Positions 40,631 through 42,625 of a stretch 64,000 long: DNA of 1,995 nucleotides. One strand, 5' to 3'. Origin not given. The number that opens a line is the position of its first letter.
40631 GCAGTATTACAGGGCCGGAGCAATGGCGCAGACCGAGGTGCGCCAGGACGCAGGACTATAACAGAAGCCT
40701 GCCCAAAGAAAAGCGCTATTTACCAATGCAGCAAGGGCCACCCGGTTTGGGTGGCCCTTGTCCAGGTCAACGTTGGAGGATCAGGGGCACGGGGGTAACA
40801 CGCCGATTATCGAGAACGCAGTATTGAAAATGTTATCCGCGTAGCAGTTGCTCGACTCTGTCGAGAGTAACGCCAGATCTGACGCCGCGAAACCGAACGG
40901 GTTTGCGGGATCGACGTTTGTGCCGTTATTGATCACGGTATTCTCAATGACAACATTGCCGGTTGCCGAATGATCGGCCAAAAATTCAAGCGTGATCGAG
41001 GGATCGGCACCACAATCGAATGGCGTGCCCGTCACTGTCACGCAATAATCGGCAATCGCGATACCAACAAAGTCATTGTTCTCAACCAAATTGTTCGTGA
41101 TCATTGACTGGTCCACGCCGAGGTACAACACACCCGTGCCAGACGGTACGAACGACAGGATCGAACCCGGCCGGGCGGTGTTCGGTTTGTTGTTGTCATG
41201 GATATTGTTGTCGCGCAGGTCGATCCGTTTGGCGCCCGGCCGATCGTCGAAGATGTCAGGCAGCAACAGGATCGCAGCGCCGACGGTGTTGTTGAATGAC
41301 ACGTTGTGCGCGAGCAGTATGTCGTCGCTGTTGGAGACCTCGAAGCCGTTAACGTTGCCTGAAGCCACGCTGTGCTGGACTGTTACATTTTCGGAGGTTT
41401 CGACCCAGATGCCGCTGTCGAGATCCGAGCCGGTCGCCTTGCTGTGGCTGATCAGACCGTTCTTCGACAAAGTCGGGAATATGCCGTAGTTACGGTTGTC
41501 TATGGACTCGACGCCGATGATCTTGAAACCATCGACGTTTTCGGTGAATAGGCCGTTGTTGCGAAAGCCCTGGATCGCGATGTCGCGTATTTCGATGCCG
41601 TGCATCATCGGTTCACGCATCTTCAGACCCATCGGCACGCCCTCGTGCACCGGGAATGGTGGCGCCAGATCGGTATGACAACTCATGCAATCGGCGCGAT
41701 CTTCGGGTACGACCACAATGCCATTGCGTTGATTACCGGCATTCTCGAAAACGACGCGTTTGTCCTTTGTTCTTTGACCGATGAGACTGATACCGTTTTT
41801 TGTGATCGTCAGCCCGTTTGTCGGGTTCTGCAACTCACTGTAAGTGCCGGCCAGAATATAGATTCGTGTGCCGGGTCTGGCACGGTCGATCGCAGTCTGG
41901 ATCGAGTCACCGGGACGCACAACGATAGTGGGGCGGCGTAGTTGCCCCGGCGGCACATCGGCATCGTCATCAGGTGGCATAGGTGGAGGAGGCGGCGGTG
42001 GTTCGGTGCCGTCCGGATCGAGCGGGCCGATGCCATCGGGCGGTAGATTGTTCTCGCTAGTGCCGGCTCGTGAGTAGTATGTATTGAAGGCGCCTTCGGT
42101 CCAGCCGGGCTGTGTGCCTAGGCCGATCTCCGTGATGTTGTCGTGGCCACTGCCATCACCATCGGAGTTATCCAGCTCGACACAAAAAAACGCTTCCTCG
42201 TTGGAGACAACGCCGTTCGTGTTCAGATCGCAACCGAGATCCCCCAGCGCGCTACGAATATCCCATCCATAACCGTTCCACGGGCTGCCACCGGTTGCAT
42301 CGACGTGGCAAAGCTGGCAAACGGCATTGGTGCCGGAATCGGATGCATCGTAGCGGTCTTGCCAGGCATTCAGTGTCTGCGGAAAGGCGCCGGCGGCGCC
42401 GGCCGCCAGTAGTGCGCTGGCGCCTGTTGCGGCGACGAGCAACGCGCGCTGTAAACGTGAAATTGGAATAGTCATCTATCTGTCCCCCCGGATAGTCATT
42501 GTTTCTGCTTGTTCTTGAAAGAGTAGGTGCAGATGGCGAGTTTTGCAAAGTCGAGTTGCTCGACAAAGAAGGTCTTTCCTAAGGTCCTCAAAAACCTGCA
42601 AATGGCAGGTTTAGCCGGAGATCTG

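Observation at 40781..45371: Two-gene operon of giant secreted CXXCH proteins: propeller-peroxidase lipoprotein plus haem-motif beta-helix protein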

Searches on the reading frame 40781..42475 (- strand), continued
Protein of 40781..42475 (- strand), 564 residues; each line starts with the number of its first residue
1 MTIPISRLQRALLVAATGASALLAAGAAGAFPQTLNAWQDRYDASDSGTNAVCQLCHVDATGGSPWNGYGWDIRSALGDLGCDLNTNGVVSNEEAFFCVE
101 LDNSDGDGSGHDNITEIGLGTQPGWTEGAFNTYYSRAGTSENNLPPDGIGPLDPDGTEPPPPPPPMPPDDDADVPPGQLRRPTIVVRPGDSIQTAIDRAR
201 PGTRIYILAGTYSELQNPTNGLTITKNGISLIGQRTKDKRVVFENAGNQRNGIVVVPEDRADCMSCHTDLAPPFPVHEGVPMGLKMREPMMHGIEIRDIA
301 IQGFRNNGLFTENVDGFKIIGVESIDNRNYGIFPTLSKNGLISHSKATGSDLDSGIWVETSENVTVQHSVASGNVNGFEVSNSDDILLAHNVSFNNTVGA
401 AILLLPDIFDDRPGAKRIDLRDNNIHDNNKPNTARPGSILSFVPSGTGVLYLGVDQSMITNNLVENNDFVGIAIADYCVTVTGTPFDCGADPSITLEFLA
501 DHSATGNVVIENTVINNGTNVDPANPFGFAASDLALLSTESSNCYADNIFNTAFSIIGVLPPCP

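Call 46: search_protein_families(library=pfam, proteins=[L044:9971-11716:+, L045:1374-4142:+, L046:9998-11830:+, L047:4047-5789:+, L043:5368-6246:+, L023:9887-11203:+, L007:5156-8827:+], max_evalue=0.01)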
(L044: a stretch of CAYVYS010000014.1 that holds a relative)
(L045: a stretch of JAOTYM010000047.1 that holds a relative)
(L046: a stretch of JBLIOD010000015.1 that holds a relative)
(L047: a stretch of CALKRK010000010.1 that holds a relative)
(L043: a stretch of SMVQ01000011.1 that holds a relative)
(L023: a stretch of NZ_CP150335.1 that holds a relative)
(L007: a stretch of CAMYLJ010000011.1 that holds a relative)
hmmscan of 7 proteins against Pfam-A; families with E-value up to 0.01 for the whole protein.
L044:9971-11716:+ (581 aa): 1 family
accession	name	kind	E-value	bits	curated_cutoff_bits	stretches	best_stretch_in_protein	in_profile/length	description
PF07995.17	GSDH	-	5.8e-40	138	25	1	183-533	12-325/332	Glucose / Sorbosone dehydrogenase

L045:1374-4142:+ (922 aa): 11 families
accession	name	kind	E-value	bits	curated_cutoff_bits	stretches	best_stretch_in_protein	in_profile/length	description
PF22352.2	K319L-like_PKD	-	8.9e-89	292.1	27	6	646-729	1-83/84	K319L-like, PKD domain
PF18911.6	PKD_4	-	3e-67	223.1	27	6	639-728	1-83/85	PKD domain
PF21027.3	Sde0182_C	-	2.1e-31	108.8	27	5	464-485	1-22/83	Cellulose-binding protein Sde0182, C-terminal domain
PF02010.21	REJ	-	1e-28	100.6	25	4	610-731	52-168/452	REJ domain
PF17963.7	Big_9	-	1.2e-25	90.7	23.6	6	639-729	1-89/89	Bacterial Ig domain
PF13442.11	Cytochrome_CBB3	-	8.3e-11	42.5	27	1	737-767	4-30/68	Cytochrome C oxidase, cbb3-type, subunit III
PF00034.26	Cytochrom_C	-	5.3e-09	37.7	21.3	1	739-822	4-88/90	Cytochrome c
PF00047.31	ig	-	4.6e-08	33.7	21.8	0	173-204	2-31/81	Immunoglobulin domain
PF13927.12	Ig_3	-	8.7e-08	33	30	0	165-211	1-47/78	Immunoglobulin domain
PF14452.12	Multi_ubiq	-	0.00063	20.3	24.5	0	171-189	43-61/69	Multiubiquitin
PF21386.2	IntS11_C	-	0.0039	18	27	0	453-487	46-80/92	Integrator IntS11, C-terminal domain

L046:9998-11830:+ (610 aa): 1 family
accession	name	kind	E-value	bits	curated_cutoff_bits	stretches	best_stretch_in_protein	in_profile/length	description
PF07995.17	GSDH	-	4.2e-32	112.2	25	1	188-504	11-278/332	Glucose / Sorbosone dehydrogenase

L047:4047-5789:+ (580 aa): 2 families
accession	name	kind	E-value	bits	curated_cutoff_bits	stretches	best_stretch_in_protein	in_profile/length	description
PF07995.17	GSDH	-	1.1e-29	104.2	25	1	226-499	48-279/332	Glucose / Sorbosone dehydrogenase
PF01436.27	NHL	-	0.00039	20.7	20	1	390-411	1-22/28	NHL repeat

L043:5368-6246:+ (292 aa): 0 families

L023:9887-11203:+ (438 aa): 2 families
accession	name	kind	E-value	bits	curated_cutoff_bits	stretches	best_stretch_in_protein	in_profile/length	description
PF13229.12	Beta_helix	-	9.7e-13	48.5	25.9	2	162-270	34-145/158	Right handed beta helix region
PF05048.19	NosD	-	4.9e-10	39.6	23.6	1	145-265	60-174/212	Periplasmic copper-binding protein (NosD)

L007:5156-8827:+ (1223 aa): 4 families
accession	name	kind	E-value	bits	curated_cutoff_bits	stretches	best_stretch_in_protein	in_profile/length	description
PF07995.17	GSDH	-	5.5e-32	111.8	25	2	443-589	159-305/332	Glucose / Sorbosone dehydrogenase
PF07691.17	PA14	-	5.6e-13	49.4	24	1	997-1085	43-141/147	PA14 domain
PF05345.18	He_PIG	-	2.4e-12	47.6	24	1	1105-1188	2-95/96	Putative Ig domain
PF13442.11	Cytochrome_CBB3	-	0.0012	19.5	27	0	851-946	4-67/68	Cytochrome C oxidase, cbb3-type, subunit III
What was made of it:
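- Closest known: Quinohaemoproteins. Same: The N-terminal CQLCH module of pB is the same module found in front of GSDH-type PQQ propellers (call 46).
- The N-terminal module is found fused to GSDH propellers, PF07995 at 1e-29 to 6e-40 (call 46).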

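Call 50: search_protein_representatives(protein=window:40781-42475:-)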
Query: 564 residues. Proteins with E-value up to 0.001 (for the whole library): 1842; up to 1e-10: 888; up to 1e-30: 88. The best 150 are listed.
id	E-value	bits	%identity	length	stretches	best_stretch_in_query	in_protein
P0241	2.8e-164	564.1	59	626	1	16-538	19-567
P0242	2.6e-134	465.1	48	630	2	237-552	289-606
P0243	5.9e-126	437.5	62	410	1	20-372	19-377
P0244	1.4e-121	423.0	56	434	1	180-564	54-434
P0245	4.1e-118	411.6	81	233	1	8-232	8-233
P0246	1.1e-117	410.2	70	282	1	282-562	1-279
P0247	3.0e-111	389.0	69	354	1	11-281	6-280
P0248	4.5e-89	315.7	49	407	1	182-564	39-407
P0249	4.0e-87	309.3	66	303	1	14-239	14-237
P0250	1.7e-82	294.1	59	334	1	273-536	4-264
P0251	8.4e-80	285.1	63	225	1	231-447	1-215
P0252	1.6e-74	267.7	54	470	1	32-308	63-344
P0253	1.8e-73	264.3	79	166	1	233-382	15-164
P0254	1.3e-71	258.1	49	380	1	182-466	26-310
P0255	2.0e-68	247.6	60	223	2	74-248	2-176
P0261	4.6e-55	203.5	37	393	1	182-560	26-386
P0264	4.6e-52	193.5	42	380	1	182-564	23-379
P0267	2.0e-48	181.6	42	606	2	290-552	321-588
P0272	1.7e-45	171.8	40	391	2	296-563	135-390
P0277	4.2e-44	167.3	36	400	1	183-564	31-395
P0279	1.1e-43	165.9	37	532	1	192-558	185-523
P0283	7.2e-42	159.9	38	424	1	186-535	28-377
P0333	3.2e-29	118.1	33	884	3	294-504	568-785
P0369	1.6e-24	102.6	37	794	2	297-476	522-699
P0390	2.5e-23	98.7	34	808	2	298-563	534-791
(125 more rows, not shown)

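Call 52: search_protein_families(library=ncbifam, proteins=[P0261, P0264, P0267, P0272, P0277, P0283, P0333, P0369, P0390, P0244], max_evalue=0.001)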
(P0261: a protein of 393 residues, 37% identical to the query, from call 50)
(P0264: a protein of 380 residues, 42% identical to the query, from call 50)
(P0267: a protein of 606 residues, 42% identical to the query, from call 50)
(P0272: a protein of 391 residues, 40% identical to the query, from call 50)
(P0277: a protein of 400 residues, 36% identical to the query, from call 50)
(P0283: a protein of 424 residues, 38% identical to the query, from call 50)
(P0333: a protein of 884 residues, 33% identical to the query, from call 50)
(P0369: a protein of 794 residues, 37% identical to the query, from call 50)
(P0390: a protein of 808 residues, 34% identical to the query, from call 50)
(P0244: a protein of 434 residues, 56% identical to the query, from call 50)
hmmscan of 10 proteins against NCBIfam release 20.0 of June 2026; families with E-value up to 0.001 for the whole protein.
P0261 (393 aa): 3 families
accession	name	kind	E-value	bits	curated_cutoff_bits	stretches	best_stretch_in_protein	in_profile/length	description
TIGR03805.1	beta_helix_1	subfamily_domain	6.7e-42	143.7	141.5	1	153-352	96-292/314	parallel beta-helix domain-containing protein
TIGR04247.1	NosD_copper_fam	subfamily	5.9e-12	44.9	300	1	95-261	98-262/377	nitrous oxide reductase family maturation protein NosD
TIGR03804.1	para_beta_helix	repeat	7.2e-11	41.6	19.45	1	192-232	3-43/44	parallel beta-helix repeat protein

P0264 (380 aa): 3 families
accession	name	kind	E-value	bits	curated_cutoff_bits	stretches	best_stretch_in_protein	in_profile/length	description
TIGR03805.1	beta_helix_1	subfamily_domain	9.1e-45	153.1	141.5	1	149-342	98-289/314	parallel beta-helix domain-containing protein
TIGR03804.1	para_beta_helix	repeat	2e-11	43.4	19.45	1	183-225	1-43/44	parallel beta-helix repeat protein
TIGR04247.1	NosD_copper_fam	subfamily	7e-09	34.7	300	1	159-230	194-268/377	nitrous oxide reductase family maturation protein NosD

P0267 (606 aa): 3 families
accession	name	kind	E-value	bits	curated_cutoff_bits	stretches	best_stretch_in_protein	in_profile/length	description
TIGR03805.1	beta_helix_1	subfamily_domain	1.2e-22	80.4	141.5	1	248-559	1-289/314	parallel beta-helix domain-containing protein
TIGR03804.1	para_beta_helix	repeat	8.2e-09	35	19.45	0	387-427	3-43/44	parallel beta-helix repeat protein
TIGR04247.1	NosD_copper_fam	subfamily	2.9e-08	32.7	300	1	344-434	178-270/377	nitrous oxide reductase family maturation protein NosD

P0272 (391 aa): 2 families
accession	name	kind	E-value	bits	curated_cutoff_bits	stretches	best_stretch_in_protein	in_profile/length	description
TIGR03805.1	beta_helix_1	subfamily_domain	1e-50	172.6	141.5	1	70-353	1-288/314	parallel beta-helix domain-containing protein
TIGR04247.1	NosD_copper_fam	subfamily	4.5e-11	41.9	300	1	70-190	1-119/377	nitrous oxide reductase family maturation protein NosD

P0277 (400 aa): 3 families
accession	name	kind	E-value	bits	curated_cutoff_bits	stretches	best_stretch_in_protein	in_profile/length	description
TIGR03805.1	beta_helix_1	subfamily_domain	1.2e-23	83.7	141.5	1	40-353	1-293/314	parallel beta-helix domain-containing protein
TIGR04247.1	NosD_copper_fam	subfamily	1.6e-09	36.9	300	1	113-227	106-222/377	nitrous oxide reductase family maturation protein NosD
TIGR03804.1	para_beta_helix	repeat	6.1e-05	22.6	19.45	1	181-222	2-43/44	parallel beta-helix repeat protein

P0283 (424 aa): 3 families
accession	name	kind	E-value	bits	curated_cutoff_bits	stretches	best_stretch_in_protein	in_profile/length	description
TIGR03805.1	beta_helix_1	subfamily_domain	1.5e-24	86.7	141.5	1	165-333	97-256/314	parallel beta-helix domain-containing protein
TIGR04247.1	NosD_copper_fam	subfamily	2.8e-09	36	300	1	34-320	1-268/377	nitrous oxide reductase family maturation protein NosD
TIGR03804.1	para_beta_helix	repeat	1.1e-06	28.3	19.45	1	201-242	2-43/44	parallel beta-helix repeat protein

P0333 (884 aa): 3 families
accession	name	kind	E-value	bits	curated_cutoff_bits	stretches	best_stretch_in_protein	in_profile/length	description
TIGR03805.1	beta_helix_1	subfamily_domain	3.6e-220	729.3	141.5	2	118-427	3-313/314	parallel beta-helix domain-containing protein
TIGR04247.1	NosD_copper_fam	subfamily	5.6e-19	68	300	2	505-758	3-251/377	nitrous oxide reductase family maturation protein NosD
TIGR03804.1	para_beta_helix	repeat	2.1e-05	24.1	19.45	1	247-289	1-43/44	parallel beta-helix repeat protein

P0369 (794 aa): 8 families
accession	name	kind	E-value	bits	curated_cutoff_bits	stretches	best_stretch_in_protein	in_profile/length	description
TIGR03805.1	beta_helix_1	subfamily_domain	3.3e-67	226.8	141.5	1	431-738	1-292/314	parallel beta-helix domain-containing protein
TIGR03791.1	TTQ_mauG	equivalog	9.3e-61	205.6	443.85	1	76-358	3-282/291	tryptophan tryptophylquinone biosynthesis enzyme MauG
TIGR04039.1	MXAN_0977_Heme2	hypoth_equivalog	1.3e-60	205.3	362.85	1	79-359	12-326/336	MbnH family di-heme enzyme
TIGR03981.2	SAM_quin_mod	hypoth_equivalog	4.3e-29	101.6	340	2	180-316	213-360/411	His-Xaa-Ser system-associated MauG-like protein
TIGR04247.1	NosD_copper_fam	subfamily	2.4e-10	39.6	300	1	555-761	172-311/377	nitrous oxide reductase family maturation protein NosD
NF052341.1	hydrazine_gamma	equivalog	6.8e-08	31.8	625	0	283-354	280-339/339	hydrazine synthase subunit gamma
TIGR03804.1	para_beta_helix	repeat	0.00066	19.3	19.45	0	579-620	1-42/44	parallel beta-helix repeat protein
NF052342.1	hydrazine_BC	exception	0.00086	17.6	1250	0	283-354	631-690/690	hydrazine synthase subunit beta-gamma fusion subunit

P0390 (808 aa): 5 families
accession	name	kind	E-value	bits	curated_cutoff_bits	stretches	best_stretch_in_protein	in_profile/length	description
TIGR03805.1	beta_helix_1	subfamily_domain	1.2e-59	201.9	141.5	1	466-754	1-290/314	parallel beta-helix domain-containing protein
NF041895.1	choice_anch_V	domain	3.9e-31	108.1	42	1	19-170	4-148/150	choice-of-anchor V domain-containing protein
NF041894.1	MXAN_6652_fam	equivalog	6.1e-27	94.5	200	1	13-187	2-167/203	MXAN_6652 family MXYO-CTERM-anchored protein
TIGR04247.1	NosD_copper_fam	subfamily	5.3e-10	38.4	300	1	568-642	191-268/377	nitrous oxide reductase family maturation protein NosD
TIGR03804.1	para_beta_helix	repeat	2.2e-08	33.7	19.45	1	572-615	1-43/44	parallel beta-helix repeat protein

P0244 (434 aa): 3 families
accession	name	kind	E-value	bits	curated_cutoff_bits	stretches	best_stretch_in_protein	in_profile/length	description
TIGR03805.1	beta_helix_1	subfamily_domain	6.5e-38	130.5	141.5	1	195-396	96-292/314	parallel beta-helix domain-containing protein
TIGR04247.1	NosD_copper_fam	subfamily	2.7e-08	32.8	300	1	207-352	128-242/377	nitrous oxide reductase family maturation protein NosD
TIGR03804.1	para_beta_helix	repeat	0.00028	20.5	19.45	0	231-268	1-38/44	parallel beta-helix repeat protein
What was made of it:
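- On TIGR03805 parallel beta-helix family: P0244, a short-form relative that shares the CxxCH loop (56% identity to pB), scores 130.5 (call 52).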

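Call 53: search_protein_families(library=pfam, proteins=[P0267, P0369, P0390, P0333, P0279], max_evalue=0.001)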
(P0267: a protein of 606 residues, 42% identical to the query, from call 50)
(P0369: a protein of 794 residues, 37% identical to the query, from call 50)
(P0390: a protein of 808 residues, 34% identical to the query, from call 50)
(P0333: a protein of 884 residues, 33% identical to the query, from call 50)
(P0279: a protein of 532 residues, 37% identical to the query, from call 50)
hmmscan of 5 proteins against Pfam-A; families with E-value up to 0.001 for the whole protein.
P0267 (606 aa): 3 families
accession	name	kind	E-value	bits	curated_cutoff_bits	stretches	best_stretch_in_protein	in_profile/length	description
PF13229.12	Beta_helix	-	2.7e-19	69.8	25.9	2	324-434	10-122/158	Right handed beta helix region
PF05048.19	NosD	-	4.3e-11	43.1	23.6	1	318-433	42-154/212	Periplasmic copper-binding protein (NosD)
PF14522.11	Cytochrome_C7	-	0.00073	19.7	24.8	0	37-95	13-66/67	Cytochrome c7 and related cytochrome c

P0369 (794 aa): 4 families
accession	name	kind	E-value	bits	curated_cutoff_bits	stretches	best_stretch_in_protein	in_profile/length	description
PF03150.19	CCP_MauG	-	3e-48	164.7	25.6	1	77-222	2-147/149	Di-haem cytochrome c peroxidase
PF13229.12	Beta_helix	-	6.5e-18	65.3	25.9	2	510-626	24-144/158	Right handed beta helix region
PF05048.19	NosD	-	3.5e-12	46.7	23.6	1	516-758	2-207/212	Periplasmic copper-binding protein (NosD)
PF00034.26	Cytochrom_C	-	4.1e-05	25.3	21.3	0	241-352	9-87/90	Cytochrome c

P0390 (808 aa): 2 families
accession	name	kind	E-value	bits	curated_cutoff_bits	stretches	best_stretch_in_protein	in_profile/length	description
PF13229.12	Beta_helix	-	1.2e-24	87.1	25.9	2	518-644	22-146/158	Right handed beta helix region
PF05048.19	NosD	-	6.1e-11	42.6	23.6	1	513-710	13-180/212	Periplasmic copper-binding protein (NosD)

P0333 (884 aa): 2 families
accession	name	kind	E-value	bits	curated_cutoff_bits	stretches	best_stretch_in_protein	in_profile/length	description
PF13229.12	Beta_helix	-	6.2e-28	97.9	25.9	2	168-296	21-146/158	Right handed beta helix region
PF05048.19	NosD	-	1e-22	81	23.6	2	200-357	46-173/212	Periplasmic copper-binding protein (NosD)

P0279 (532 aa): 3 families
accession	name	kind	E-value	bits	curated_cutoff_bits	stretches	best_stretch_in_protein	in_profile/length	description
PF13229.12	Beta_helix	-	1.7e-33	116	25.9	3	288-448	2-146/158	Right handed beta helix region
PF05048.19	NosD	-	5.5e-18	65.6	23.6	2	220-381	17-154/212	Periplasmic copper-binding protein (NosD)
PF07602.17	DUF1565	-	8.6e-12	45.4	20.3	1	167-384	1-206/257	Protein of unknown function (DUF1565)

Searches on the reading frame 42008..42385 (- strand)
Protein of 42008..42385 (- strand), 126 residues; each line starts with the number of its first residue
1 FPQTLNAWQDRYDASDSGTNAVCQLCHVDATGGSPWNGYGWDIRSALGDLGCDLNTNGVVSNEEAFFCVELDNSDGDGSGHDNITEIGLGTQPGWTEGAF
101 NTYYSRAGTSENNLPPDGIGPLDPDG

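Call 61: find_homologous_proteins(query=window:42008-42385:-, max_evalue=0.001)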
Query seq(126 aa) (126 aa): 13 proteins with E <= 0.001 among 21 candidates.
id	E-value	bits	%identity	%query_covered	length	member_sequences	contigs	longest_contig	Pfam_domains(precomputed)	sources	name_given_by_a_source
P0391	4.2e-48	181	68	100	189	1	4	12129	-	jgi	jgi:hypothetical protein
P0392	1.2e-46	176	71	90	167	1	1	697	-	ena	-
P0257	2.4e-46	175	64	97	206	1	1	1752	-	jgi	jgi:hypothetical protein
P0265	1.1e-44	170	63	100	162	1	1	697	-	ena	-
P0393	3.2e-44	168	82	75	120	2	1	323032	-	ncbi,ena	-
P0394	8.0e-38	148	58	98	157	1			-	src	-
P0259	3.3e-37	146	61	97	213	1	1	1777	-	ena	-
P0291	6.2e-37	145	71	75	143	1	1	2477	-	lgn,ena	-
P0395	1.4e-30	124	75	63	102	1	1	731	-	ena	-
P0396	6.2e-29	119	78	55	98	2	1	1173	-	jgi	jgi:hypothetical protein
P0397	7.0e-27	112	72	61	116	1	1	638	-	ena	-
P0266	1.4e-19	89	69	50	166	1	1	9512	-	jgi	-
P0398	1.2e-15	76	69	43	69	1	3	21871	-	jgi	jgi:hypothetical protein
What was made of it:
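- Tried and rejected: A search with the isolated N-terminal module returned only 13 short fragments and gave no architecture information (call 61).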
